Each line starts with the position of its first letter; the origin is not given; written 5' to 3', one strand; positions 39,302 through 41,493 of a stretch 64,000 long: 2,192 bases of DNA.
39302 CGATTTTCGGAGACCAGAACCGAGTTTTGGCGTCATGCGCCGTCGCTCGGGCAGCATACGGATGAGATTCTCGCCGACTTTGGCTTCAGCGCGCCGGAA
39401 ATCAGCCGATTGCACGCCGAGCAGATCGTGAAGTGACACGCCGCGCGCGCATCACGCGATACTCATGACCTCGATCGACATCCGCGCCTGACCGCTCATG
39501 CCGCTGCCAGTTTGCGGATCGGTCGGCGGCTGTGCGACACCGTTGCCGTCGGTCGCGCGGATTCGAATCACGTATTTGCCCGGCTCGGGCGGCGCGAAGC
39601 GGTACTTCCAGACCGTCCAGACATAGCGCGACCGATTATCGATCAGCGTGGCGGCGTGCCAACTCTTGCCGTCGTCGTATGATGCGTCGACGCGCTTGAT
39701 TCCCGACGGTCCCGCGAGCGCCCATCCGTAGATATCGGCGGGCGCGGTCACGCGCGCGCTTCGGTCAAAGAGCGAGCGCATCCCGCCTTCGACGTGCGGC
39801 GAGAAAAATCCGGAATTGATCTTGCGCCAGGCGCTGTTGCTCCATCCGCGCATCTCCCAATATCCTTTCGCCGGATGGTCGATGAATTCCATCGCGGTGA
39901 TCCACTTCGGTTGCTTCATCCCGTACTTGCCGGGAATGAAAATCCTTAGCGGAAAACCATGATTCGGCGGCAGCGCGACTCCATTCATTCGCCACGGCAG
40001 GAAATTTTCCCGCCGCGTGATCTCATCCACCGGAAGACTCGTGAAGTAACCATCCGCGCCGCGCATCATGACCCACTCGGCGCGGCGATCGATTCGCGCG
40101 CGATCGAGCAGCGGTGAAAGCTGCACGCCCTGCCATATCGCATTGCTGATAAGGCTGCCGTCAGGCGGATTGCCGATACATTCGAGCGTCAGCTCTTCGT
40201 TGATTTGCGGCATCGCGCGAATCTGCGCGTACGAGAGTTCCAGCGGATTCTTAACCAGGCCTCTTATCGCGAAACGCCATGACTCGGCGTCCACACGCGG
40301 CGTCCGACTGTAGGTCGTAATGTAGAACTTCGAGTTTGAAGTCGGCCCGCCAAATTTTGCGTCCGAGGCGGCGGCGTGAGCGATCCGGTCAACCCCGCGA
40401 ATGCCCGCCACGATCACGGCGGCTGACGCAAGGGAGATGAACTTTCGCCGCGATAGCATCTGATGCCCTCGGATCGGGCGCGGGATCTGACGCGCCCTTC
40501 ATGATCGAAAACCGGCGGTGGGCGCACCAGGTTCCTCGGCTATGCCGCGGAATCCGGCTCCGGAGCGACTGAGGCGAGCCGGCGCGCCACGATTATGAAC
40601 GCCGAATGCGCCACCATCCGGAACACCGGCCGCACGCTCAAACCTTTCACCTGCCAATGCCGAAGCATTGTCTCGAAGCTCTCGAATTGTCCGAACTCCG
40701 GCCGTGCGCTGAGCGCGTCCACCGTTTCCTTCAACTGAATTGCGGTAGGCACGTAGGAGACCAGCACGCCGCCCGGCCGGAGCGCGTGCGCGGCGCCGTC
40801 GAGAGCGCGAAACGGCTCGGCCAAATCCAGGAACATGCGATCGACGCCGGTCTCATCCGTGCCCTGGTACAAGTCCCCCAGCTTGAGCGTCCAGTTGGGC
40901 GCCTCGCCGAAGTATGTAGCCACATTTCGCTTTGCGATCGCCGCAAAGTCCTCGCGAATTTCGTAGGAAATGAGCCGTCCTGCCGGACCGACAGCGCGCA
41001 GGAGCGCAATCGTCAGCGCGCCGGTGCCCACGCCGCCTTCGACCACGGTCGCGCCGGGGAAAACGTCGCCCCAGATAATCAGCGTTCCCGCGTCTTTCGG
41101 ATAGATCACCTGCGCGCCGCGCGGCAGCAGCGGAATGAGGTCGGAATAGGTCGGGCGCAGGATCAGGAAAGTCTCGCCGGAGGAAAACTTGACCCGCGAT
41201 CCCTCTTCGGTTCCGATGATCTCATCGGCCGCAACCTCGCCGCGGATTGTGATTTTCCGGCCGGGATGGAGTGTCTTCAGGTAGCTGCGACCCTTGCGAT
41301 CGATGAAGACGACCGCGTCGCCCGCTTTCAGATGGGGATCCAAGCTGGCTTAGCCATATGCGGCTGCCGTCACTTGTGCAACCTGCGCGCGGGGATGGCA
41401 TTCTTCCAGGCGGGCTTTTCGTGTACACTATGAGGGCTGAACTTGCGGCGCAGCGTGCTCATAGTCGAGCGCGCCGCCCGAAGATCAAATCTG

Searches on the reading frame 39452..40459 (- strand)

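Call 18: search_protein_families(library=pfam, proteins=[window:39452-40459:-], max_evalue=0.00001)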
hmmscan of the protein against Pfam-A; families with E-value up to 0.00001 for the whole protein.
window:39452-40459:- (335 aa): 2 families
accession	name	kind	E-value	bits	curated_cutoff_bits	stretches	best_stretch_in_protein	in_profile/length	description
PF00174.25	Oxidored_molyb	-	7.3e-45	153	24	1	52-201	3-169/169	Oxidoreductase molybdopterin binding domain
PF03404.22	Mo-co_dimer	-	1.4e-07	32.1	22.7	1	239-312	29-116/138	Mo-co oxidoreductase dimerisation domain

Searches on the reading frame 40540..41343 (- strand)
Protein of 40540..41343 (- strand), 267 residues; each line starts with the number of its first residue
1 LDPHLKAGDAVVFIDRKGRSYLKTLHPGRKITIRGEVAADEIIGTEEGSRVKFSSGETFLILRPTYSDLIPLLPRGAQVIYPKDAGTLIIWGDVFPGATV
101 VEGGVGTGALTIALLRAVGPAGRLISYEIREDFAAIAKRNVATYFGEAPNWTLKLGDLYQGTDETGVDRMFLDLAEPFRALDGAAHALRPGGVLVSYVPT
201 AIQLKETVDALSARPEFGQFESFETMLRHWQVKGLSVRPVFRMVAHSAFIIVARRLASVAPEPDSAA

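Call 18: search_protein_families(library=pfam, proteins=[window:40540-41343:-], max_evalue=0.00001)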
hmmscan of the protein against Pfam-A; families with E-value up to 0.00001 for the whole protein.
window:40540-41343:- (267 aa): 2 families
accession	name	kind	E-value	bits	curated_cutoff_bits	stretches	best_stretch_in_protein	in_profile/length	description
PF08704.16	GCD14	-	5.6e-21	75.8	26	1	72-237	16-184/247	tRNA methyltransferase complex GCD14 subunit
PF14801.12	TrmI-like_N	-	8e-10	39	24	1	5-51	3-50/50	TrmI-like N-terminal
